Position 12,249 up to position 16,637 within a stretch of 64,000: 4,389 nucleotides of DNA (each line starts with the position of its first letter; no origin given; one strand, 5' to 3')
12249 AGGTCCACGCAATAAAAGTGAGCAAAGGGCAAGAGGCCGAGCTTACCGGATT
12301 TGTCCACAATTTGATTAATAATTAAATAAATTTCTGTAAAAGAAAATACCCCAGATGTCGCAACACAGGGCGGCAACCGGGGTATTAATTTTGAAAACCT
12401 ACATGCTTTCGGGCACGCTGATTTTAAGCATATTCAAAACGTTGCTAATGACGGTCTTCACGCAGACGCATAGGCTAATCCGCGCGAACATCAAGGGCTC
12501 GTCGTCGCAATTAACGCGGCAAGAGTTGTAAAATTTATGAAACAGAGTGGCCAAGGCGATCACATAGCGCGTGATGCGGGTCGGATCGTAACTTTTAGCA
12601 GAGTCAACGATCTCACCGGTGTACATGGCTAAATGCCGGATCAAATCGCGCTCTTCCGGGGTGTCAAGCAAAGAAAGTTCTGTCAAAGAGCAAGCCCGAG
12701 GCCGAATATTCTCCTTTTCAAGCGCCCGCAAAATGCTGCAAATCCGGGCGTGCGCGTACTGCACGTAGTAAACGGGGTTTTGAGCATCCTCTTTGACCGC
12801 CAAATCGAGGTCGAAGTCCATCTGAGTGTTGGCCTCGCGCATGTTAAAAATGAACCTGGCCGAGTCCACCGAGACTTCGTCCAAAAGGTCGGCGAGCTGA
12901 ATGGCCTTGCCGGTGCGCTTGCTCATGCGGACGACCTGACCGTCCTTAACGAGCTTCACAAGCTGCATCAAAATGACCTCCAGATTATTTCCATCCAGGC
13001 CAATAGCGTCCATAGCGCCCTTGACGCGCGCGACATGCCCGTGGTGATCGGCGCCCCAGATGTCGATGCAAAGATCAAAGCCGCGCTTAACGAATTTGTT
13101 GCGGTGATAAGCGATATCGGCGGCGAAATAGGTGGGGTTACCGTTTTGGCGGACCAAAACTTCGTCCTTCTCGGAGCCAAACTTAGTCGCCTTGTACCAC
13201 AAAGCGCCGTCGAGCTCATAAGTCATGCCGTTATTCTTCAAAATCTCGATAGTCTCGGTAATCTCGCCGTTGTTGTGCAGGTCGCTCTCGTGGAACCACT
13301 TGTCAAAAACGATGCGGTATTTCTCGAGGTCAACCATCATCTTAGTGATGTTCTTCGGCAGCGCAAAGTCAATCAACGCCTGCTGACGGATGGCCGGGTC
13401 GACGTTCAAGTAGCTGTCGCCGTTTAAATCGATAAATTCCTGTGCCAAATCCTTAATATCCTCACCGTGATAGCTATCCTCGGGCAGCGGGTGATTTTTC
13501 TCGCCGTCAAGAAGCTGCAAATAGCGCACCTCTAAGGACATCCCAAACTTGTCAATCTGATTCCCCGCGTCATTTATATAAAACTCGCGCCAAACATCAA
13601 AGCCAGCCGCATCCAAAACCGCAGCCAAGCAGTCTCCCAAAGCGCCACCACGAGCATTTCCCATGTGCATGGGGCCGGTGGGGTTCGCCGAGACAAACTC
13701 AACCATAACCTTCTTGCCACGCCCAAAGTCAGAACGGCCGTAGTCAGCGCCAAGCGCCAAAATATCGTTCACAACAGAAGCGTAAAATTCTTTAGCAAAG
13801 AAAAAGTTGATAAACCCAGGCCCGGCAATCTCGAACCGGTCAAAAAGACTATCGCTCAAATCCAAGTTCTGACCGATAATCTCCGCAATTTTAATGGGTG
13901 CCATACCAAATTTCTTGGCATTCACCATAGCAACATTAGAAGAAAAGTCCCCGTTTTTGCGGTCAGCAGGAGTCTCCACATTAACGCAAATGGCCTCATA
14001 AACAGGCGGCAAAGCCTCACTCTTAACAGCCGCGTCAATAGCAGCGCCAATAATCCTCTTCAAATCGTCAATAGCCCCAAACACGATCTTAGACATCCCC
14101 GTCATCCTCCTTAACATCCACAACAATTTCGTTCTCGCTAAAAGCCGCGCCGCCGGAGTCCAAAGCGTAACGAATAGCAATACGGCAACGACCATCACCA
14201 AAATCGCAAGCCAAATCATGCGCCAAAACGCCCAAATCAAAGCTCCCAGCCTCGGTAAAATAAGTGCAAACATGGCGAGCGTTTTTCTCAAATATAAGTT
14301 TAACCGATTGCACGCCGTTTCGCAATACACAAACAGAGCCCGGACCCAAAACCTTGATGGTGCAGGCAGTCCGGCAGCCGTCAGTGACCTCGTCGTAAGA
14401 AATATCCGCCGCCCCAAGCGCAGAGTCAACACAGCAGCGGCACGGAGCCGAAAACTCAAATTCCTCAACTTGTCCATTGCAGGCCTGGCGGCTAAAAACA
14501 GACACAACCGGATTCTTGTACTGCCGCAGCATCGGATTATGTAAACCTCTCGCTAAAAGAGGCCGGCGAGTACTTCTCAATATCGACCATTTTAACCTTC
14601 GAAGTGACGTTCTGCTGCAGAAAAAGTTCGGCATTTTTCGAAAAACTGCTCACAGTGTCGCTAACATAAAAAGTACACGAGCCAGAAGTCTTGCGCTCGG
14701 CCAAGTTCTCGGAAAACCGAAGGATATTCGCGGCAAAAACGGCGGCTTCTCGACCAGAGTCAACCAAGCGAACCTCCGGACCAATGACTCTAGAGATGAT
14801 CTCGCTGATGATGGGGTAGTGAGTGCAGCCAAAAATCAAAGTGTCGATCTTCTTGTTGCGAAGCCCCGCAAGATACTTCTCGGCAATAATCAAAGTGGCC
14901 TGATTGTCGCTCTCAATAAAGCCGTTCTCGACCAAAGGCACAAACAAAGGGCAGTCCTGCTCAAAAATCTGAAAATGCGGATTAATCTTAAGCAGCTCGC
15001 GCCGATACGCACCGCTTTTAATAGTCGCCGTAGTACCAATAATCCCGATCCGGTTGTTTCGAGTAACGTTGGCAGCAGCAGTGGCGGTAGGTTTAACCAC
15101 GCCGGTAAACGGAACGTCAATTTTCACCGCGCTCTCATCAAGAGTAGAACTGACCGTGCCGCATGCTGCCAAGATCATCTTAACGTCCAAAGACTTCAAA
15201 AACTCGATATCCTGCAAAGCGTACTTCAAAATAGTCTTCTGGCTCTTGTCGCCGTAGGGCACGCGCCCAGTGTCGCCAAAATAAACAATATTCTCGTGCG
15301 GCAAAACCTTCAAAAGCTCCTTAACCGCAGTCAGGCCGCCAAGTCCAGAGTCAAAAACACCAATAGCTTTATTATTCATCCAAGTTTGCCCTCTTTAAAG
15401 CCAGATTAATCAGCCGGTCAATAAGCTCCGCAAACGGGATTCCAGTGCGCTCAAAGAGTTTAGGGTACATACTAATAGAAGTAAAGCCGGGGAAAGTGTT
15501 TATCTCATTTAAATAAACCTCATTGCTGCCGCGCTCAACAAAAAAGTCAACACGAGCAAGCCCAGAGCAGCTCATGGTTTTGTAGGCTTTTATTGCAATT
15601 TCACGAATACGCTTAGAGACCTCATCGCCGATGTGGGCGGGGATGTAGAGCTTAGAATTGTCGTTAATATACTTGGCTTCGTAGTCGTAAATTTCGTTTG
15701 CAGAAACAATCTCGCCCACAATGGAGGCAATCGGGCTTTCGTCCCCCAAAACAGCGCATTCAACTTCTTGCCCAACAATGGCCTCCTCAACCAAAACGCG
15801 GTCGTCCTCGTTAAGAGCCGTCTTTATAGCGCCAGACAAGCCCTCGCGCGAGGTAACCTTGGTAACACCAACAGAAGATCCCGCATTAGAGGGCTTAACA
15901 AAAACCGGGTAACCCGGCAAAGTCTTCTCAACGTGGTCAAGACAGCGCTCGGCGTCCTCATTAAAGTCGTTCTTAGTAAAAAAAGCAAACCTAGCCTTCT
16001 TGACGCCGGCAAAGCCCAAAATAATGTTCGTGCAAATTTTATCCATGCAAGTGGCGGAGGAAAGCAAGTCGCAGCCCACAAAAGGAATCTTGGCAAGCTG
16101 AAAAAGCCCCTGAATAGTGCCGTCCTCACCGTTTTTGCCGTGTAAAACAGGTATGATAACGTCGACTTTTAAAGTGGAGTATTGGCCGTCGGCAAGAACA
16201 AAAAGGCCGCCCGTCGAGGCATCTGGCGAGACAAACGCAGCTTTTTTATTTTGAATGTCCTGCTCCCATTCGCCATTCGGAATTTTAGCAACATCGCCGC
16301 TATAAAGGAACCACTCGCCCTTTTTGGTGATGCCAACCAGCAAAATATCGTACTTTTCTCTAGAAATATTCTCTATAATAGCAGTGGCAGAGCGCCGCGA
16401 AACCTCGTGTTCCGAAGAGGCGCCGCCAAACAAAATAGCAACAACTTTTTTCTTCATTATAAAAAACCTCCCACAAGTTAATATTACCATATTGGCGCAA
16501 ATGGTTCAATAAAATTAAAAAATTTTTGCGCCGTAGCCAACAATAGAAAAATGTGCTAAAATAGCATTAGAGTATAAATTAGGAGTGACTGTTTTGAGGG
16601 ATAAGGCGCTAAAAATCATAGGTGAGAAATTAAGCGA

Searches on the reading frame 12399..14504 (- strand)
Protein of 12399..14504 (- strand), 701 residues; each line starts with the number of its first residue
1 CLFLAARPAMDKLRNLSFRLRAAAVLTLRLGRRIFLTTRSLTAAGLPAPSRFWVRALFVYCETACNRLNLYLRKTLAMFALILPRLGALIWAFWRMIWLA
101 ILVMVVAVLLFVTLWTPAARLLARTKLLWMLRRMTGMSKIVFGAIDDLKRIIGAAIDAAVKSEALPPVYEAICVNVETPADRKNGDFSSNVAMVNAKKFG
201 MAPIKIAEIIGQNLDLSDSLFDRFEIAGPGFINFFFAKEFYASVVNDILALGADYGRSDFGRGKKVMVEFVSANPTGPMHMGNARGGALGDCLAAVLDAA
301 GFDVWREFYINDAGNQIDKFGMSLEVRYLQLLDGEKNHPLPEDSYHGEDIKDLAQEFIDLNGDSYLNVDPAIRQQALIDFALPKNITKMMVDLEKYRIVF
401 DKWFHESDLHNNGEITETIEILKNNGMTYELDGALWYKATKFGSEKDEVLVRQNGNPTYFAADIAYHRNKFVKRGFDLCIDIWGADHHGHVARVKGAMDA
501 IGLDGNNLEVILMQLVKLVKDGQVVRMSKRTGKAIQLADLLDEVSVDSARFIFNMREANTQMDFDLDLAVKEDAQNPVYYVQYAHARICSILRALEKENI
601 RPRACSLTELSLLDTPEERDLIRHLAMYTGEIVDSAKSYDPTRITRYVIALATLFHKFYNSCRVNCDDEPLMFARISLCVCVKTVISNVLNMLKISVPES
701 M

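Call 38: search_protein_families(library=pfam, proteins=[window:12399-14504:-], max_evalue=0.00001)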
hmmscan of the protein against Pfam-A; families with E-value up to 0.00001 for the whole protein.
window:12399-14504:- (701 aa): 3 families
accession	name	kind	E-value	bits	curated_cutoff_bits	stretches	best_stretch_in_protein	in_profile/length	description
PF05746.21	DALR_1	-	1.7e-30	105.9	22.3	1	581-701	1-117/117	DALR anticodon binding domain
PF00750.26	tRNA-synt_1d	-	1.2e-21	77.6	23.3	1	246-559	3-312/349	tRNA synthetases class I (R), catalytic domain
PF03485.21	Arg_tRNA_synt_N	-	2.3e-21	76.6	21.5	1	148-236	3-85/85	Arginyl tRNA synthetase N terminal domain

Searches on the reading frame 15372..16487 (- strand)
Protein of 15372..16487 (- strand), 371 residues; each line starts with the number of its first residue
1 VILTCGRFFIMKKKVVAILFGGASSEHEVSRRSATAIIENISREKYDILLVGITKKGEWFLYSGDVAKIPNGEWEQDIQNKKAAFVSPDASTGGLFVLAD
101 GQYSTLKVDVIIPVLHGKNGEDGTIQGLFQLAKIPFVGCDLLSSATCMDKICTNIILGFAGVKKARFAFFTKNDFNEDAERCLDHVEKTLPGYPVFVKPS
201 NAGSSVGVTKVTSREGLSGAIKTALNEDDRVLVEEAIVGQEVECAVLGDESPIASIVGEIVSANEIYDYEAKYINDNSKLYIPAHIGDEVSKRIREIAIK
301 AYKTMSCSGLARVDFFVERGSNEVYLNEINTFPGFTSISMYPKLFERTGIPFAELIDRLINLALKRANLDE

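Call 38: search_protein_families(library=pfam, proteins=[window:15372-16487:-], max_evalue=0.00001)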
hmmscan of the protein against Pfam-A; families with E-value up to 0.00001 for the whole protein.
window:15372-16487:- (371 aa): 4 families
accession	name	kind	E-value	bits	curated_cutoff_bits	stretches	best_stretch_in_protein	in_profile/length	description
PF07478.18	Dala_Dala_lig_C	-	6.5e-73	245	24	1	160-360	5-203/204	D-ala D-ala ligase C-terminus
PF01820.27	Dala_Dala_lig_N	-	1.8e-36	125.7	34.6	1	16-139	2-121/121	D-ala D-ala ligase N-terminus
PF02786.22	CPSase_L_D2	-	8.9e-10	38.9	19.8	1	177-331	25-178/211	Carbamoyl-phosphate synthase L chain, ATP binding domain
PF02222.28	ATP-grasp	-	5.3e-09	36.4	27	1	183-330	22-160/179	ATP-grasp domain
